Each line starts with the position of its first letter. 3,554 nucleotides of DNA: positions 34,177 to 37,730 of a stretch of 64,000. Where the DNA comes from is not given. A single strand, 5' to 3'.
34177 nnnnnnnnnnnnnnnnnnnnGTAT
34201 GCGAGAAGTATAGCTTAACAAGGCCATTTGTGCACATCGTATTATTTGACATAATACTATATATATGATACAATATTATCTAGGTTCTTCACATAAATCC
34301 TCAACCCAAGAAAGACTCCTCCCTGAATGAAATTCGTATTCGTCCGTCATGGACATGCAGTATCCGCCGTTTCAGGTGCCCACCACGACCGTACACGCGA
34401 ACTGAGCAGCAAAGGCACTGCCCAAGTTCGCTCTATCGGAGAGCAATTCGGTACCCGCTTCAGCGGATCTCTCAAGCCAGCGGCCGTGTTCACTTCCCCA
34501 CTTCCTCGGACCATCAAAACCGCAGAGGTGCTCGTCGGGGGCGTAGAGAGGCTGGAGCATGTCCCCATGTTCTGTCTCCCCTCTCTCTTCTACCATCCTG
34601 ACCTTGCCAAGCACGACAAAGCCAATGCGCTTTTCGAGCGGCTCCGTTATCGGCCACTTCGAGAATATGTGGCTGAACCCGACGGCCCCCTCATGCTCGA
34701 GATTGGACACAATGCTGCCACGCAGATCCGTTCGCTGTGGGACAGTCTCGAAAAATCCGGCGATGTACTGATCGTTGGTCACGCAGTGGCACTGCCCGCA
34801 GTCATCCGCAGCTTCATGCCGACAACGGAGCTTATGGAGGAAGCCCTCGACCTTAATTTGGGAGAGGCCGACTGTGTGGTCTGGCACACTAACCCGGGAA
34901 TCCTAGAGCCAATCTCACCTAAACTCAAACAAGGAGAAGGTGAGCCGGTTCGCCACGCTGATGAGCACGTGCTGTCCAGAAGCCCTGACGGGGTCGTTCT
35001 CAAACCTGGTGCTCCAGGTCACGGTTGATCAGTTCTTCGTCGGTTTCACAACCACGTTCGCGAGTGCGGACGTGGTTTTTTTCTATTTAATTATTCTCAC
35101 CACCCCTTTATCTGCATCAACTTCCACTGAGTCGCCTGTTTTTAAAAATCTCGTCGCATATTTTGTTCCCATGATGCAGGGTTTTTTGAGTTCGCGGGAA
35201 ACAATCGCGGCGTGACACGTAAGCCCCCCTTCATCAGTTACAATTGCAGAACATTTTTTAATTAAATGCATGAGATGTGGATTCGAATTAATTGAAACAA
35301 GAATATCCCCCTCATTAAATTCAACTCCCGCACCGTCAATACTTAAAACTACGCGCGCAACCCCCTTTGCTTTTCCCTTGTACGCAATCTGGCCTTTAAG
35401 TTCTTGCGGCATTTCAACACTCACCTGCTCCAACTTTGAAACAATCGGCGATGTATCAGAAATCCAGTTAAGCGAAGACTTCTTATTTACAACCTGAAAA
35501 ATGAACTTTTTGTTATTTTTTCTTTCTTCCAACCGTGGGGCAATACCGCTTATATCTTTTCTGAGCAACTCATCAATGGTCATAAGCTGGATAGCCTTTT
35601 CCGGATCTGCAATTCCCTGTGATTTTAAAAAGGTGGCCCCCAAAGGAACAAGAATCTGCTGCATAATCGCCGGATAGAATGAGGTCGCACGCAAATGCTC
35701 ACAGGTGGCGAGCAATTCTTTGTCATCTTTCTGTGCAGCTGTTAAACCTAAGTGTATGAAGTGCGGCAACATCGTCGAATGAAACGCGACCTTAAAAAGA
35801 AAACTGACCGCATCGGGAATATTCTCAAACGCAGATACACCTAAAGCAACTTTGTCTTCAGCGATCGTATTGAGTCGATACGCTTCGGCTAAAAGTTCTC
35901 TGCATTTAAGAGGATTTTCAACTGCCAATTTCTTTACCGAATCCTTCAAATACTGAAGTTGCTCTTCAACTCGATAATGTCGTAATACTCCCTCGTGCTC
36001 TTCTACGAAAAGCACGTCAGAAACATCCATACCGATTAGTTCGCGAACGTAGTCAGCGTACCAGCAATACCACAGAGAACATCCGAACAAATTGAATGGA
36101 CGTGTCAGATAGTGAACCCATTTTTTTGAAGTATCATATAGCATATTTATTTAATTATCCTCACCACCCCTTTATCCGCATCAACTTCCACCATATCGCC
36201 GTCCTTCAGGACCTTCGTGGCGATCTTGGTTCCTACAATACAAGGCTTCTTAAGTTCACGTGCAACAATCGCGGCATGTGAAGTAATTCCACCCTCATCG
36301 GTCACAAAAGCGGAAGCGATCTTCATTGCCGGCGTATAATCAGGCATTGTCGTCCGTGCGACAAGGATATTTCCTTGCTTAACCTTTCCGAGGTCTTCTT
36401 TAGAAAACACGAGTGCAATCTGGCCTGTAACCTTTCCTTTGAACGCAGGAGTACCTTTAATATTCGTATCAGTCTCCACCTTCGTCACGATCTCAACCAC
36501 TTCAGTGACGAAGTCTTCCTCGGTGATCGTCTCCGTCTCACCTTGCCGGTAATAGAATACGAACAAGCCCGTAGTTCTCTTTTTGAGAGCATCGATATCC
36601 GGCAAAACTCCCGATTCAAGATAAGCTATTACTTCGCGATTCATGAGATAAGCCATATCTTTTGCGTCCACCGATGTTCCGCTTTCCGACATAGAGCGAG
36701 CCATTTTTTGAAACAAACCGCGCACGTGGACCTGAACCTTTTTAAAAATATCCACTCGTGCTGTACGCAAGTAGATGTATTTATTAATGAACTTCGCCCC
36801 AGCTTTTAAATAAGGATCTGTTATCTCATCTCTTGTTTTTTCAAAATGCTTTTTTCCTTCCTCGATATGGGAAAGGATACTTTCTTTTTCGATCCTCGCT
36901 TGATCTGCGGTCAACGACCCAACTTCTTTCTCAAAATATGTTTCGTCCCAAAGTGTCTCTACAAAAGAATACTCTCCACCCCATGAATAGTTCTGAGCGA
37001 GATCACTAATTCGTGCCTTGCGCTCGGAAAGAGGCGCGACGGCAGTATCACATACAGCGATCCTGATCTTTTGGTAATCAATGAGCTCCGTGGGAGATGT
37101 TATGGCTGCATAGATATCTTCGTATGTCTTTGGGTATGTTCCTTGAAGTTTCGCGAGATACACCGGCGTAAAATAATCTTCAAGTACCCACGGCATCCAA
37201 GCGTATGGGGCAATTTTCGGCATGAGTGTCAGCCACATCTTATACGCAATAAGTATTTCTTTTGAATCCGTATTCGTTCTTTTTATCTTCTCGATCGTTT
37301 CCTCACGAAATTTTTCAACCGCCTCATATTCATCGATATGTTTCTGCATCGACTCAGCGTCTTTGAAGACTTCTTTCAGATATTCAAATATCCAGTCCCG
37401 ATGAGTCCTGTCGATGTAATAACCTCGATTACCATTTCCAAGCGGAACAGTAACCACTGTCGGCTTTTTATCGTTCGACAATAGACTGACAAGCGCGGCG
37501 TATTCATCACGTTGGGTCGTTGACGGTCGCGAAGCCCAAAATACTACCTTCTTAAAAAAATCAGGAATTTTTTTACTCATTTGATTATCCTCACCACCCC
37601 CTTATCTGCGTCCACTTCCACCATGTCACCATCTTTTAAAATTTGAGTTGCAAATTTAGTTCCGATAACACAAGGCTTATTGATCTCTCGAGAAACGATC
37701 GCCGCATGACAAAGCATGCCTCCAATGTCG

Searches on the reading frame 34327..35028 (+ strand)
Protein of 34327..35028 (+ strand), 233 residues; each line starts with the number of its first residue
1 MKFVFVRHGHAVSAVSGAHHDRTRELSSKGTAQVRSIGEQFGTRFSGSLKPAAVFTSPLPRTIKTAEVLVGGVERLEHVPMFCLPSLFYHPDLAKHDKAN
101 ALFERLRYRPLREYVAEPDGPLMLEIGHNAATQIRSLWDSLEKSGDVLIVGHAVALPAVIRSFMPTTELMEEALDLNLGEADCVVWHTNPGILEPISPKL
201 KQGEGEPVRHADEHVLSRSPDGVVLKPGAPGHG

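Call 102: search_protein_families(library=pfam, max_evalue=0.00001, proteins=[window:34327-35028:+])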
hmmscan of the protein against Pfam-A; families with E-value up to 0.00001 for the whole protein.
window:34327-35028:+ (233 aa): 1 family
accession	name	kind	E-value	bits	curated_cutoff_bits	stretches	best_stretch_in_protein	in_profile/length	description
PF00300.27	His_Phos_1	-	2e-09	37.8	21.7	1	4-166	2-161/194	Histidine phosphatase superfamily (branch 1)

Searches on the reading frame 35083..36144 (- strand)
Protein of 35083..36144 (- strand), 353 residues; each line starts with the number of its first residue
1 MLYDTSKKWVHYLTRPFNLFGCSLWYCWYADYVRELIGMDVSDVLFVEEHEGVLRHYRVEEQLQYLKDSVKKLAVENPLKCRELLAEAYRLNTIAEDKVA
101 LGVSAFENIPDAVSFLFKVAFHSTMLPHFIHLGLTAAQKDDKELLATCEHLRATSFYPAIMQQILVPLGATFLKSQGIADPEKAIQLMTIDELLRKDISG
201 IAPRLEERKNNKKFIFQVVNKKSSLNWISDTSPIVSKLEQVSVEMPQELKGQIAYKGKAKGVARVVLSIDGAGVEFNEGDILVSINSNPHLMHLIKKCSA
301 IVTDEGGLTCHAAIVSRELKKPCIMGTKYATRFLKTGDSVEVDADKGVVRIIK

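Call 102: search_protein_families(library=pfam, max_evalue=0.00001, proteins=[window:35083-36144:-])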
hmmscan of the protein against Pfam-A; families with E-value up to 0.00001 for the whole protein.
window:35083-36144:- (353 aa): 1 family
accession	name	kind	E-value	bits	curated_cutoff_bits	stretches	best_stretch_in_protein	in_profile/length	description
PF00391.29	PEP-utilizers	-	1.5e-22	79.4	23.1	1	276-347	1-72/72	PEP-utilising enzyme, mobile domain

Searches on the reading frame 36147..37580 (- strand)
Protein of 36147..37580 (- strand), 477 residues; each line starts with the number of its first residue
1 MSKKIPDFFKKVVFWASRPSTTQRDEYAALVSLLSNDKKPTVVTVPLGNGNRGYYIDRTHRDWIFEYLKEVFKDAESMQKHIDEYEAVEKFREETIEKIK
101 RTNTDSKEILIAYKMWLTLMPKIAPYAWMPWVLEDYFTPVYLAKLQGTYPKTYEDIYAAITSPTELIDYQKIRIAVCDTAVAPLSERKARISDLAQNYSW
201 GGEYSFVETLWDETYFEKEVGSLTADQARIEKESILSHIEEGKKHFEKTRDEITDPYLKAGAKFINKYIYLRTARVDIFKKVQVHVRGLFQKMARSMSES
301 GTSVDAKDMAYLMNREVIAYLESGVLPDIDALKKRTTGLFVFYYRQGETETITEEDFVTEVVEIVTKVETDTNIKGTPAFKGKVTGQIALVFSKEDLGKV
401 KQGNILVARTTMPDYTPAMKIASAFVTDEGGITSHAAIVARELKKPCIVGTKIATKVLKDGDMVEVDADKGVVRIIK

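Call 102: search_protein_families(library=pfam, max_evalue=0.00001, proteins=[window:36147-37580:-])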
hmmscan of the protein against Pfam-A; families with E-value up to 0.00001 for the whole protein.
window:36147-37580:- (477 aa): 1 family
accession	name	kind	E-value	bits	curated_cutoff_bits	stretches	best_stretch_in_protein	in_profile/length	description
PF00391.29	PEP-utilizers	-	2.3e-27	94.8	23.1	1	401-471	2-72/72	PEP-utilising enzyme, mobile domain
